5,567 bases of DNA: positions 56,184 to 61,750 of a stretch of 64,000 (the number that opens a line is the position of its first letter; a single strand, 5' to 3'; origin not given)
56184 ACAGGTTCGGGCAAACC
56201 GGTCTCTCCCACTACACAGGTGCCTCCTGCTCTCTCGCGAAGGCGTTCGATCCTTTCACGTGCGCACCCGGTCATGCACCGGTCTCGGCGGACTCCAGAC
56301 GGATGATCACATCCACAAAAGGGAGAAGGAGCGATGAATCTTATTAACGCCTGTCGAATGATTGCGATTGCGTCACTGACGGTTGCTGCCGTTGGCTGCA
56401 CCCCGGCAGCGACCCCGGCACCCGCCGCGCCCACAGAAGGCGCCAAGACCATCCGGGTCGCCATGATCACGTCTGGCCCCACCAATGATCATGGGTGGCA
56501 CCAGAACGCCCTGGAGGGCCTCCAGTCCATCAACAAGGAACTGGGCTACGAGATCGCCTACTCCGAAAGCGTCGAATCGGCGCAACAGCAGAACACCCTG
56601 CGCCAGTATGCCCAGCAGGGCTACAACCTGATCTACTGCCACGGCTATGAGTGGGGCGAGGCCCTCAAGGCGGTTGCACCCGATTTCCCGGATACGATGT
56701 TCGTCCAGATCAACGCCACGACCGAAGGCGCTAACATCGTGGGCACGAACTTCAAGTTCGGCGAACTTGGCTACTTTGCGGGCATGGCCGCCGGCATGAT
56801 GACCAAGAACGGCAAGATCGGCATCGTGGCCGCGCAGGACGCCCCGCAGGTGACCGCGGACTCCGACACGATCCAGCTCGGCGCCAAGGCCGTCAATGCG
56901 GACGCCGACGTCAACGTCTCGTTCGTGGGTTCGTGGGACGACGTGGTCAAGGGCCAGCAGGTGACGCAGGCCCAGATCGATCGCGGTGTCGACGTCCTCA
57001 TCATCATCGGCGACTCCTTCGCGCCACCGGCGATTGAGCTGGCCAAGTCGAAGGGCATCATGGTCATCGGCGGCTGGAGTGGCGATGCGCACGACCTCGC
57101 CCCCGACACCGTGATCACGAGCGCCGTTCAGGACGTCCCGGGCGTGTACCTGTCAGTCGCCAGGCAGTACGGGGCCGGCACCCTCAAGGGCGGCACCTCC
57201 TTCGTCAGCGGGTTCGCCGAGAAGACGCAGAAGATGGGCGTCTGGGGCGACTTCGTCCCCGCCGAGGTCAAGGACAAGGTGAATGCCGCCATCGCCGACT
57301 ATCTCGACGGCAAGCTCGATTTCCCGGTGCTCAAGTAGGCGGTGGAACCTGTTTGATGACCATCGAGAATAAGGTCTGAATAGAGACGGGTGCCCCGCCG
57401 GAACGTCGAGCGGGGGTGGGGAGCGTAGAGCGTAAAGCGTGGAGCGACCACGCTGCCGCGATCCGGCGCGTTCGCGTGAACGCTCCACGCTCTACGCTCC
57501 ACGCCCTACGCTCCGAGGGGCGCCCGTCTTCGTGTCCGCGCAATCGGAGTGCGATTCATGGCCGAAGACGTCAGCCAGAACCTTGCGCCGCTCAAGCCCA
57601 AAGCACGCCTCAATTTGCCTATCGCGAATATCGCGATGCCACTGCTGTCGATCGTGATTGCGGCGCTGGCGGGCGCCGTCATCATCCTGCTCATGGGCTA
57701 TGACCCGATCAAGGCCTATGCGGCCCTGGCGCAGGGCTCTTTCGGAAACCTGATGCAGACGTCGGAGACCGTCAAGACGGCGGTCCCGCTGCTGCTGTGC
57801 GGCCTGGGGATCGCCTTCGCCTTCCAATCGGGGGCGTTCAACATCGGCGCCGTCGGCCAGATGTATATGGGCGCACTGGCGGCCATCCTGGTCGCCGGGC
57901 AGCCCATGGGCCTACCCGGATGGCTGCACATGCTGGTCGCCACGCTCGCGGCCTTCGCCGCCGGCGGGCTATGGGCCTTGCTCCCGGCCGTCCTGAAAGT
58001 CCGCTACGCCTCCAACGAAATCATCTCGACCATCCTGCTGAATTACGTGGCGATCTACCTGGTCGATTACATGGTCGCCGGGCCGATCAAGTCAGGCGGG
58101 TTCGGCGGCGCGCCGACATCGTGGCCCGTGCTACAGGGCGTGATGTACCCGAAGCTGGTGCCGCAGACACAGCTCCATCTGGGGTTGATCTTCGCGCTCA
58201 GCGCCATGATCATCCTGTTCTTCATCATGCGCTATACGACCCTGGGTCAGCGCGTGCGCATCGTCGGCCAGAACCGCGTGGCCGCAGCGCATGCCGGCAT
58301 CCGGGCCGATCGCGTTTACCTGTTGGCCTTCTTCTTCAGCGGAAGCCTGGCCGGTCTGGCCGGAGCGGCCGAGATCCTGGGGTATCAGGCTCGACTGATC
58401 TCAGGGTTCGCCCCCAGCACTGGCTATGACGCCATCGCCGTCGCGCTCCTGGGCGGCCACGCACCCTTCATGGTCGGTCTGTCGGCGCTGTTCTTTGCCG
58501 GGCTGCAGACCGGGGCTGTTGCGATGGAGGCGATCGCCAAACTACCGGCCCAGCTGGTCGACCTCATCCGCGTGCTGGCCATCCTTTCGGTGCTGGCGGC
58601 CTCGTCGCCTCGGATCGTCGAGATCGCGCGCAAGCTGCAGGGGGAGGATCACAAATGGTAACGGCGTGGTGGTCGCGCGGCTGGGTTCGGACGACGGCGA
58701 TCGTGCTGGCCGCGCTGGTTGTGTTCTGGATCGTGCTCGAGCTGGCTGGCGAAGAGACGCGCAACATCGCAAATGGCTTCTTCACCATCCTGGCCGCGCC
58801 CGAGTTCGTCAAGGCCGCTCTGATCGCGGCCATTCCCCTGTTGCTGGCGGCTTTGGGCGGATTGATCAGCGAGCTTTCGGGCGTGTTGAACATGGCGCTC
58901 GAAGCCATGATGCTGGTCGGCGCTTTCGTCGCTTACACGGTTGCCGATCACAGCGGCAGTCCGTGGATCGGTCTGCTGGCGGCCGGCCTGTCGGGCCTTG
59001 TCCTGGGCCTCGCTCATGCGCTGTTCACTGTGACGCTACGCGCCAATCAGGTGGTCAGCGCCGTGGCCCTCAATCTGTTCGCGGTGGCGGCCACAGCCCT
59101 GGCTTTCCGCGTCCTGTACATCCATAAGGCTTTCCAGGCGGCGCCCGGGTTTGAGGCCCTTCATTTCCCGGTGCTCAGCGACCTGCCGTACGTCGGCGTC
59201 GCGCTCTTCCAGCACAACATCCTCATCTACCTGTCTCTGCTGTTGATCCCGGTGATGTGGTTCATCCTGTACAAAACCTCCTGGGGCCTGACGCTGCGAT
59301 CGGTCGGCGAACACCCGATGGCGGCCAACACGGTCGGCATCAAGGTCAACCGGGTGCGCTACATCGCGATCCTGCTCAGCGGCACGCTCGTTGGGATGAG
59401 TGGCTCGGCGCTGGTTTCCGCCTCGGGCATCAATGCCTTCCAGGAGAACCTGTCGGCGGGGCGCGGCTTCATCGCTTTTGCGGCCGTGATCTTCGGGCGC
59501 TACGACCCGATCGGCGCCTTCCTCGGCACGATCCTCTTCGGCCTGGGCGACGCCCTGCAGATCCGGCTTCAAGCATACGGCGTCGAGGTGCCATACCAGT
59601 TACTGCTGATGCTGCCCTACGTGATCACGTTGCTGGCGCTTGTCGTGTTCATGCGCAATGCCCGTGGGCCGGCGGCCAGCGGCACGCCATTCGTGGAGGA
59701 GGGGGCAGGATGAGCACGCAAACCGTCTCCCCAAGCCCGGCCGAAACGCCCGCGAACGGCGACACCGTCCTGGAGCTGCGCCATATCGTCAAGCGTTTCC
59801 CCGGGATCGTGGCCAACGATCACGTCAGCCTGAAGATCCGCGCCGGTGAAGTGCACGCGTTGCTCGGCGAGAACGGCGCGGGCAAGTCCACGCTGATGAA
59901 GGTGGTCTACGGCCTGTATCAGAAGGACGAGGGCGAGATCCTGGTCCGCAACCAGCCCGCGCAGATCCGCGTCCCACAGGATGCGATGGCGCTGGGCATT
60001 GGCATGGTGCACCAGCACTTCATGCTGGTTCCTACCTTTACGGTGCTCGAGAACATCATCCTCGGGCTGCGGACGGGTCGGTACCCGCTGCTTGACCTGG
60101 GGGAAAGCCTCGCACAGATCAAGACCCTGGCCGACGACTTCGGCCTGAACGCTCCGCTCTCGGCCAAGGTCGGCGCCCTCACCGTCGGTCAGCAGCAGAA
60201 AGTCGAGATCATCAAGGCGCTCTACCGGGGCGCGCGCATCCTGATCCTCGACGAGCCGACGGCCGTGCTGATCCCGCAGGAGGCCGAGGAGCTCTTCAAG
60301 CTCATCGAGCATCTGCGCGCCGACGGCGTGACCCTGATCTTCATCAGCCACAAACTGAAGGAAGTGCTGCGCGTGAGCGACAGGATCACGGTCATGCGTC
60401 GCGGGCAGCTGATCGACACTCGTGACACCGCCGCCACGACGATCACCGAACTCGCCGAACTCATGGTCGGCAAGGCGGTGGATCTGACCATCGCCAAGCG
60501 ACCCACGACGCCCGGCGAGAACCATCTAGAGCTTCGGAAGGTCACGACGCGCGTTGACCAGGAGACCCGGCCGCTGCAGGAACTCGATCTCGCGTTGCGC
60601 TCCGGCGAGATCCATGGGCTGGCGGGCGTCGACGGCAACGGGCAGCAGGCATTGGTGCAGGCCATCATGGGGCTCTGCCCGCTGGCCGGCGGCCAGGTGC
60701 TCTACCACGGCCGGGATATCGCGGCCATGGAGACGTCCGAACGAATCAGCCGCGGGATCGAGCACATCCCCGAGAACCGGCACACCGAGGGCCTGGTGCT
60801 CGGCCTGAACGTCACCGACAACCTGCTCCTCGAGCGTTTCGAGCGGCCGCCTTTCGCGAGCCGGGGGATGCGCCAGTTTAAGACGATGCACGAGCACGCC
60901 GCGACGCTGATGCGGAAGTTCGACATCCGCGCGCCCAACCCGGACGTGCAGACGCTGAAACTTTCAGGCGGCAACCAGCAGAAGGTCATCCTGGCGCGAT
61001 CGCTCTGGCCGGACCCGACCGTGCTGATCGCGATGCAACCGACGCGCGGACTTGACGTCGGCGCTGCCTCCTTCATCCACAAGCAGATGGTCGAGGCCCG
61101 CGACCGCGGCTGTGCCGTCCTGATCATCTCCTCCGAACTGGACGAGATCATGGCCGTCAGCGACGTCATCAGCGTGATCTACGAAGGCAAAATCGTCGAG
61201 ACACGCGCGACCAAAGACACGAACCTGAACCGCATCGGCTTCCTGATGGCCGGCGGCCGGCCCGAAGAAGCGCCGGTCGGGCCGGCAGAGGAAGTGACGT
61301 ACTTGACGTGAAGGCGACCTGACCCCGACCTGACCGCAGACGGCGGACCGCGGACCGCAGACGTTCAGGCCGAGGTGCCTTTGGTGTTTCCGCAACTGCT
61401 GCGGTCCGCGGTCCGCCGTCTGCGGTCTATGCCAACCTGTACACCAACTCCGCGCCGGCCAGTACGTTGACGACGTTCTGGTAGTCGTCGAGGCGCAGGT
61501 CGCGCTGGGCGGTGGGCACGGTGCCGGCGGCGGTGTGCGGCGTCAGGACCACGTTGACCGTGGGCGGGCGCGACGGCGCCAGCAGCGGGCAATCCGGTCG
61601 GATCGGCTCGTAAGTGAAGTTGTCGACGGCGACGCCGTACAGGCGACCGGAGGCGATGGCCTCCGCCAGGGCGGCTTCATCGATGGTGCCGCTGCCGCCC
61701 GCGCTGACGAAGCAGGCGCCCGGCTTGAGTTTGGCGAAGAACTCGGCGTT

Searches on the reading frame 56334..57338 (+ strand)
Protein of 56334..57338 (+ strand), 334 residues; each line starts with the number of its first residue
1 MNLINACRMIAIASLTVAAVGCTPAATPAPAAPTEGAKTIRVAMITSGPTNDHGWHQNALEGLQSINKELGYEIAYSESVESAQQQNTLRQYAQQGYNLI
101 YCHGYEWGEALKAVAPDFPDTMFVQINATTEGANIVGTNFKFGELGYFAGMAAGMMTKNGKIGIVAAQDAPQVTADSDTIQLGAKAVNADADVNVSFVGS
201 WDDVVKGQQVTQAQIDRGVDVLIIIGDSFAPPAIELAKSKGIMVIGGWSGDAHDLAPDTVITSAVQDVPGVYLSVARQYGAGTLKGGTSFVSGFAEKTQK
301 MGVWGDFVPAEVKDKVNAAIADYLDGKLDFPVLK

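Call 13: search_protein_families(library=pfam, proteins=[window:56334-57338:+])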
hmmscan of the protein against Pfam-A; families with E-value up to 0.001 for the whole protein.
window:56334-57338:+ (334 aa): 1 family
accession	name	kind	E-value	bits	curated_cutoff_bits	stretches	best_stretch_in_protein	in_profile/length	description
PF02608.20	Bmp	-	4.7e-53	180.6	24.1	1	41-301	3-268/301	ABC transporter substrate-binding protein PnrA-like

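Call 30: find_encoding_contigs(protein=window:56334-57338:+, flank=10000, max_places=10)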
Protein window:56334-57338:+ (334 aa): 11 contigs read that carry it; 10 places shown.
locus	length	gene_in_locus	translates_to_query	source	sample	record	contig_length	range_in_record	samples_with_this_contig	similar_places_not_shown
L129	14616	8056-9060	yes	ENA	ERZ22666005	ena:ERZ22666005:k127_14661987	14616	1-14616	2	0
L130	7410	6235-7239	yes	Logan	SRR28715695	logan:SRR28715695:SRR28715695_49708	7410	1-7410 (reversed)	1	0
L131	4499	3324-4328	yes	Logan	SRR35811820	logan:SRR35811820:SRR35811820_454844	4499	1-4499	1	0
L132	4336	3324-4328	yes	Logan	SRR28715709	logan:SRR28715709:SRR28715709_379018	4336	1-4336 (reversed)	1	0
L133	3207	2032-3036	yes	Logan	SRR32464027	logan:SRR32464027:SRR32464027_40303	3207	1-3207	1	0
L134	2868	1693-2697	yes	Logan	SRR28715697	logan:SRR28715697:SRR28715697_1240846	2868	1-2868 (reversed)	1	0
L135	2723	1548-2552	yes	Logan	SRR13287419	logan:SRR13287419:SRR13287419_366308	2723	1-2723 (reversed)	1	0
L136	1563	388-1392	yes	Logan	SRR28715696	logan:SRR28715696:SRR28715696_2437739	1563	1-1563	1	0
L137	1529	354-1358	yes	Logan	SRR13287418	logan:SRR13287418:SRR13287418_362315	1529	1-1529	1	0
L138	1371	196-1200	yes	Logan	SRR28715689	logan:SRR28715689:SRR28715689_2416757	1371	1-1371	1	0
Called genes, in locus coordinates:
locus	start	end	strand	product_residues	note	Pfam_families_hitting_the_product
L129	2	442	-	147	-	?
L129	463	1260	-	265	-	PF01261:AP_endonuc_2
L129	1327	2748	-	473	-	PF00890:FAD_binding_2 (weak), PF01134:GIDA (weak), PF01266:DAO (faint), PF03486:HI0933_like (faint), PF07992:Pyr_redox_2, PF12831:FAD_oxidored (weak), PF04324:Fer2_BFD, PF17806:SO_alpha_A3, +1 more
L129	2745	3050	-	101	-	PF13510:Fer2_4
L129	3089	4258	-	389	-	PF00890:FAD_binding_2, PF01266:DAO, PF12831:FAD_oxidored (weak), PF13450:NAD_binding_8 (faint), PF13738:Pyr_redox_3 (faint)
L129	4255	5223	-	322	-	PF02289:MCH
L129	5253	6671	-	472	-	PF22039:HUTI_composite_bact (weak), PF01979:Amidohydro_1, PF07969:Amidohydro_3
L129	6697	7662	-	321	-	PF01872:RibD_C (weak)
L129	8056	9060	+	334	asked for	PF02608:Bmp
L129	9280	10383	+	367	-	PF02653:BPD_transp_2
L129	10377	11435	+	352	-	PF02653:BPD_transp_2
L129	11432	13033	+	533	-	PF00005:ABC_tran, PF13304:AAA_21 (faint), PF00005:ABC_tran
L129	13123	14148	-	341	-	PF00389:2-Hacid_dh, PF02826:2-Hacid_dh_C, PF03446:NAD_binding_2 (weak)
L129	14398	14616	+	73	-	?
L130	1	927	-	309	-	?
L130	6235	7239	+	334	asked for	PF02608:Bmp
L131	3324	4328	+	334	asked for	PF02608:Bmp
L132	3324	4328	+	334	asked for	PF02608:Bmp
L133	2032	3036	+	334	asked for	PF02608:Bmp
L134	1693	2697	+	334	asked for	PF02608:Bmp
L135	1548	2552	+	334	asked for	PF02608:Bmp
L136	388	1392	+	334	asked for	PF02608:Bmp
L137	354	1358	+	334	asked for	PF02608:Bmp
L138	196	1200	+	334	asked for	PF02608:Bmp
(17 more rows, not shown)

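Call 55: find_homologous_proteins(query=window:56334-57338:+, max_evalue=1e-60)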
Query window:56334-57338:+ (334 aa): 67 proteins with E <= 1e-60 among 3618 candidates.
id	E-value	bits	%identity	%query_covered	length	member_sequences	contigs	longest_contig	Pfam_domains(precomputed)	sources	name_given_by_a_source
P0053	3.9e-216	734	99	100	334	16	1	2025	PF02608.21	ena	-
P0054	3.2e-197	672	90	100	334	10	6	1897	PF02608.21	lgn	-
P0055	2.0e-196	670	90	100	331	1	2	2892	PF02608.21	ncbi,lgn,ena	-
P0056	1.2e-195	667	90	100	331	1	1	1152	PF02608.21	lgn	-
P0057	2.4e-195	666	89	100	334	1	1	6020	PF02608.21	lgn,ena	-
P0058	1.1e-165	569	89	86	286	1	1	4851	PF02608.21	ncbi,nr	ncbi:MAG TPA: BMP family protein, partial [Anaerolineales bacterium]|nr:BMP family protein [Anaeroli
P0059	3.3e-163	560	75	99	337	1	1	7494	PF02608.21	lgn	-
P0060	1.1e-162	559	76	99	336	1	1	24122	PF02608.21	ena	-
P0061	1.2e-161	555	73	100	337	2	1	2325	PF02608.21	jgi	jgi:basic membrane protein A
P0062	8.9e-161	552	77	89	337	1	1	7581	PF02608.21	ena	-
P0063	6.6e-160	550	74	99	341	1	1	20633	PF02608.21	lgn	-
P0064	3.8e-159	547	79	89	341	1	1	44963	PF02608.21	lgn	-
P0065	1.1e-157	542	74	96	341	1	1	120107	PF02608.21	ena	-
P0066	2.9e-157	541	80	87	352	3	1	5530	PF02608.21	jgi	jgi:basic membrane lipoprotein Med (substrate-binding protein (PBP1-ABC) superfamily)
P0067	4.6e-157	540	86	85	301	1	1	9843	PF02608.21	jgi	-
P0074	5.9e-149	514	68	99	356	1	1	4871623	PF02608.21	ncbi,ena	-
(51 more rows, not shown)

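Call 56: find_encoding_contigs(protein=P0057, flank=7000, max_places=2)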
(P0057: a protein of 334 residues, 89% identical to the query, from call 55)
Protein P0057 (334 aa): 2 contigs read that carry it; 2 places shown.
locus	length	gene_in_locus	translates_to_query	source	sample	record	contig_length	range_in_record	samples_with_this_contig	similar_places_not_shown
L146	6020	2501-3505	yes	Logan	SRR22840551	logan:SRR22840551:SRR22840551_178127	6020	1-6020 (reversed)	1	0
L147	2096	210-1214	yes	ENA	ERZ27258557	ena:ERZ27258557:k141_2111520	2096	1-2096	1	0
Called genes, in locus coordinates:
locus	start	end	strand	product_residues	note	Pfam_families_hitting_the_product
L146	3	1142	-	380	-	?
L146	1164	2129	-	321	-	-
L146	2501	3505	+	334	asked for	PF02608:Bmp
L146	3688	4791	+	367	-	PF02653:BPD_transp_2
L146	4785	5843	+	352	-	PF02653:BPD_transp_2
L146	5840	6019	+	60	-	?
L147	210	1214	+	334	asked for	PF02608:Bmp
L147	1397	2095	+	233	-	?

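Call 57: find_encoding_contigs(protein=P0064, flank=7000, max_places=2)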
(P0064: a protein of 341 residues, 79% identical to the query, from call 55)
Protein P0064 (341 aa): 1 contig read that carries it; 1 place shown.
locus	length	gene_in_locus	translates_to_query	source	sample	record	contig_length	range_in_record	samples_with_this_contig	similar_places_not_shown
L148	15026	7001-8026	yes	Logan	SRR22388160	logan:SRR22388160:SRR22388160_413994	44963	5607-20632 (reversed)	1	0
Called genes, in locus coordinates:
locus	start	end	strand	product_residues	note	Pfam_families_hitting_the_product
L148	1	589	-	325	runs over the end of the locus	PF02779:Transket_pyr, PF02780:Transketolase_C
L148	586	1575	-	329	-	PF00676:E1_dh, PF00456:Transketolase_N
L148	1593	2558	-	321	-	PF02289:MCH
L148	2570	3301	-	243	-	PF00106:adh_short, PF08659:KR, PF13561:adh_short_C2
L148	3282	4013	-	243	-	PF00392:GntR (weak), PF07729:FCD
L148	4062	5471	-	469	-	PF01979:Amidohydro_1, PF07969:Amidohydro_3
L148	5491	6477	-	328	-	PF01872:RibD_C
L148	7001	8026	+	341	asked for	PF02608:Bmp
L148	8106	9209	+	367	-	PF02653:BPD_transp_2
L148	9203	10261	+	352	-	PF02653:BPD_transp_2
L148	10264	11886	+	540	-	PF00005:ABC_tran, PF13304:AAA_21 (faint), PF00005:ABC_tran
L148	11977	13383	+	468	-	PF01979:Amidohydro_1, PF07969:Amidohydro_3 (faint)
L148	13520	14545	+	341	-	PF00389:2-Hacid_dh, PF02826:2-Hacid_dh_C, PF03446:NAD_binding_2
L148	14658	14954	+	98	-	-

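Call 58: find_encoding_contigs(protein=P0060, flank=7000, max_places=2)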
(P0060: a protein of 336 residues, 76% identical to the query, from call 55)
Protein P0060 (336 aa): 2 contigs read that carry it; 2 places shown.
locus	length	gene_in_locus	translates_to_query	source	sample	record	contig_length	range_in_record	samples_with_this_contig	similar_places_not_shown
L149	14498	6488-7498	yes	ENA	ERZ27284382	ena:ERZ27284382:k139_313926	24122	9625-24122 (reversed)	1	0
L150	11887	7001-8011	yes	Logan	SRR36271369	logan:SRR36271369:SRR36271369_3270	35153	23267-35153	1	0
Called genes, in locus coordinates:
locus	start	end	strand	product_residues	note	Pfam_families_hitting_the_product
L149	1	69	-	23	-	?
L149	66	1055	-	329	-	PF00676:E1_dh, PF00456:Transketolase_N (weak)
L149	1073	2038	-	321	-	PF02289:MCH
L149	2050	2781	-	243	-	PF00106:adh_short, PF08659:KR, PF13561:adh_short_C2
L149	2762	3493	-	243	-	PF00392:GntR, PF07729:FCD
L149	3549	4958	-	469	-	PF01979:Amidohydro_1, PF07969:Amidohydro_3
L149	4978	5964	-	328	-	PF01872:RibD_C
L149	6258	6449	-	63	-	-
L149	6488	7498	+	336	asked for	PF02608:Bmp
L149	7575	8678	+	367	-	PF02653:BPD_transp_2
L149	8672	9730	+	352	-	PF02653:BPD_transp_2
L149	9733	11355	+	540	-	PF00005:ABC_tran, PF13304:AAA_21 (faint), PF00005:ABC_tran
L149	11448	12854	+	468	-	PF01979:Amidohydro_1, PF07969:Amidohydro_3 (faint)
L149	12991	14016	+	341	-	PF00389:2-Hacid_dh, PF02826:2-Hacid_dh_C, PF03446:NAD_binding_2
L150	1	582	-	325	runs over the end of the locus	PF02779:Transket_pyr, PF02780:Transketolase_C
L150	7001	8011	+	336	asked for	PF02608:Bmp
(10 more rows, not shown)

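Call 70: find_encoding_contigs(protein=P0074, flank=7000, max_places=1)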
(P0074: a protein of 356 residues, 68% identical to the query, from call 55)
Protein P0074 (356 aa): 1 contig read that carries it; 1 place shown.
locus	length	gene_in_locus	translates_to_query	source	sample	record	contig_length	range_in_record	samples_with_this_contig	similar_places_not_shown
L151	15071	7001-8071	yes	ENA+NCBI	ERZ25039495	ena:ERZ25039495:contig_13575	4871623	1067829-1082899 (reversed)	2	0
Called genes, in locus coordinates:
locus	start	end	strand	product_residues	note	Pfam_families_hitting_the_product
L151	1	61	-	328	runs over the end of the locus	PF00676:E1_dh, PF00456:Transketolase_N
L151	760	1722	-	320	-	PF02289:MCH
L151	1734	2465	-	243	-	PF00106:adh_short, PF08659:KR, PF13561:adh_short_C2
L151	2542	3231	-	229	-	PF00392:GntR, PF07729:FCD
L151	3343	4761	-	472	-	PF01979:Amidohydro_1, PF07969:Amidohydro_3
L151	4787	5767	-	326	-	PF01872:RibD_C (weak)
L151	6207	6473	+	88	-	-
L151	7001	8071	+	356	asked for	PF02608:Bmp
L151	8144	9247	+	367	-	PF02653:BPD_transp_2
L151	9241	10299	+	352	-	PF02653:BPD_transp_2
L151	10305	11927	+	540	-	PF00005:ABC_tran, PF13304:AAA_21 (faint), PF00005:ABC_tran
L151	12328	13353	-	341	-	PF00389:2-Hacid_dh, PF02826:2-Hacid_dh_C, PF03446:NAD_binding_2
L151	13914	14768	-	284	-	PF00291:PALP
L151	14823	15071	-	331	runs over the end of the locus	-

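Call 71: find_encoding_contigs(protein=P0065, flank=7000, max_places=1)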
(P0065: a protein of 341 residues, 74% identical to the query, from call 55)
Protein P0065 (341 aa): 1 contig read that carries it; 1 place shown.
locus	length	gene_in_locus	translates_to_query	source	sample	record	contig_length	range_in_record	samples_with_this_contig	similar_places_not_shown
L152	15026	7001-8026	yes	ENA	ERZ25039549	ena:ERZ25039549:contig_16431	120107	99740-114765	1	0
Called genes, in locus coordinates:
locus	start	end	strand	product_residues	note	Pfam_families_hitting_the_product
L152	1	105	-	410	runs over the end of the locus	PF00364:Biotin_lipoyl, PF25997:BSH_YhbJ (weak), PF02817:E3_binding (weak), PF00198:2-oxoacid_dh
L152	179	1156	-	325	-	PF02779:Transket_pyr, PF02780:Transketolase_C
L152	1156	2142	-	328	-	PF00676:E1_dh, PF00456:Transketolase_N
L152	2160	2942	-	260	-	PF02289:MCH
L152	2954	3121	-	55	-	PF02289:MCH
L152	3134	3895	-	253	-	PF00106:adh_short, PF08659:KR, PF13561:adh_short_C2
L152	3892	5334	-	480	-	PF01979:Amidohydro_1, PF07969:Amidohydro_3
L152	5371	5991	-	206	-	-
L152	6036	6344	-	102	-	-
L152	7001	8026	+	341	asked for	PF02608:Bmp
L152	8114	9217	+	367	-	PF02653:BPD_transp_2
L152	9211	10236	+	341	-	PF02653:BPD_transp_2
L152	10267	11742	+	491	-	PF00005:ABC_tran, PF13304:AAA_21 (faint), PF00005:ABC_tran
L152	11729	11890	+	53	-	-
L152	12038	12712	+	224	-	PF00248:Aldo_ket_red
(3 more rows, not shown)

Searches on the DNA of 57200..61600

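Call 54: search_rna_families(source=window, start=57200, end=61600, threshold=evalue, max_evalue=1)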
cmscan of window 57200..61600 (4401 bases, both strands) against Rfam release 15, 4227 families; matches with E-value up to 1: 6.
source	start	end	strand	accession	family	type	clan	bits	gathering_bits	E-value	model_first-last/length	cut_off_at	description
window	61331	61428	-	RF03991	mir-9209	Gene; miRNA;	-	37.2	90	2e-05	1-72/72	no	mir-9209 microRNA precursor family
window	61333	61426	+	RF03991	mir-9209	Gene; miRNA;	-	36.9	90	2.4e-05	1-72/72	no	mir-9209 microRNA precursor family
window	57424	57503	-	RF00988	mir-657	Gene; miRNA;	-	26.8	69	0.041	1-86/86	no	mir-657 microRNA precursor family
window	60146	60223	-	RF00157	SNORD39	Gene; snRNA; snoRNA; CD-box;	CL00057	24.2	35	0.045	1-80/80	no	Small nucleolar RNA SNORD55/SNORD39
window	61336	61419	-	RF03595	mir-3569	Gene; miRNA;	-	23.5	50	0.24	1-58/58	no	mir-3569 microRNA precursor family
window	59521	59542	-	RF01273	sR34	Gene; snRNA; snoRNA; CD-box;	-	21.8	40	0.8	1-54/54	no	Small nucleolar RNA sR34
